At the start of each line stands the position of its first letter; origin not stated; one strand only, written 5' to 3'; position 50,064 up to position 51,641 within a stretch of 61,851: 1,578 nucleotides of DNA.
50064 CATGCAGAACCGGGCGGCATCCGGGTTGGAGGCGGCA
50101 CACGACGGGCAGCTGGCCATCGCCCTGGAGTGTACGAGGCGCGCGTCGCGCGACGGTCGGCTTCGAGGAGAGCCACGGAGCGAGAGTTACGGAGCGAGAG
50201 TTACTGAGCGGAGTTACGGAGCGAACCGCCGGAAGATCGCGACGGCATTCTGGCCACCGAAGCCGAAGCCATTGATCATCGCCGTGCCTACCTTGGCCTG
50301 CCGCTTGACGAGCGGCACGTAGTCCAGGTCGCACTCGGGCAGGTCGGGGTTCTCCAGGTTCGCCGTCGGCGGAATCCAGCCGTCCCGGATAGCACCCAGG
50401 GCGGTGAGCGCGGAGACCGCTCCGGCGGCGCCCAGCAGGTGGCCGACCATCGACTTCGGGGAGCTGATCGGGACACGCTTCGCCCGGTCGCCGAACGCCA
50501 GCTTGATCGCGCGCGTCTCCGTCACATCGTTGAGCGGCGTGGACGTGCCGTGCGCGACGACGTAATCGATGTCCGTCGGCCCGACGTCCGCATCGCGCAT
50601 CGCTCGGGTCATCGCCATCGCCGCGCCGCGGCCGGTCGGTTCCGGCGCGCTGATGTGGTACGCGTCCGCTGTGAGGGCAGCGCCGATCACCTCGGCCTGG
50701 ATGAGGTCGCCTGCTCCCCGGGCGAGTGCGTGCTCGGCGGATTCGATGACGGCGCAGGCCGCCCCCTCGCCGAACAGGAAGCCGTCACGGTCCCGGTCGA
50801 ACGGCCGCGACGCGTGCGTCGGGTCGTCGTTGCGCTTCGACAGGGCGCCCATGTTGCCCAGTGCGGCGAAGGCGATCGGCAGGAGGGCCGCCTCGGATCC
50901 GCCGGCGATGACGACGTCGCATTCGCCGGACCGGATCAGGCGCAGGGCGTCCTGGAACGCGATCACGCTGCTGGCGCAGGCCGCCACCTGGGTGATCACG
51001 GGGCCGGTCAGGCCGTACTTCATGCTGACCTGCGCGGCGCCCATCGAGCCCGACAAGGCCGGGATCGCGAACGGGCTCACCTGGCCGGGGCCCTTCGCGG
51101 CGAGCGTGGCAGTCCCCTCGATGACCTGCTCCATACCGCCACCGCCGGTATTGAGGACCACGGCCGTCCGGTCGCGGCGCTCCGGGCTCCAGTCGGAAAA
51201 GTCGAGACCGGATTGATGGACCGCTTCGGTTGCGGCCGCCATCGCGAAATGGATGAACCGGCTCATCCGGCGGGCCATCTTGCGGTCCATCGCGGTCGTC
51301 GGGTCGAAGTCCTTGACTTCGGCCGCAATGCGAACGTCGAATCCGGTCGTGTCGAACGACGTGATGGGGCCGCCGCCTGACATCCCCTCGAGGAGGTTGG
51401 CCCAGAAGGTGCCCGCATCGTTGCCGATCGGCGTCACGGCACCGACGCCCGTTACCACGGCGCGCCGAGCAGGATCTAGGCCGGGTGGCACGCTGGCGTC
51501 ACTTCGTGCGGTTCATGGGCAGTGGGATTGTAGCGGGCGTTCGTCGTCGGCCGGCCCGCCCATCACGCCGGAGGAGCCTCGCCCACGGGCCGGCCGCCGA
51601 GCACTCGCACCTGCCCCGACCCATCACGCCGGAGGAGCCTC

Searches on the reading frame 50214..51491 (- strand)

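Call 60: search_protein_families(library=pfam, proteins=[window:50214-51491:-], max_evalue=0.0001)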
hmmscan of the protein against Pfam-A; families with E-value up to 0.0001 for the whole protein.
window:50214-51491:- (425 aa): 3 families
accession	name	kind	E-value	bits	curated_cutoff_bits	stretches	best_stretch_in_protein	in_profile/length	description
PF00109.32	ketoacyl-synt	-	1.2e-51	176.2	20.8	1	9-255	2-252/252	Beta-ketoacyl synthase, N-terminal domain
PF02801.28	Ketoacyl-synt_C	-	2.4e-37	128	20.8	1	266-380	2-119/119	Beta-ketoacyl synthase, C-terminal domain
PF00108.29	Thiolase_N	-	5.1e-06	26.5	26.4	1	146-200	57-113/260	Thiolase, N-terminal domain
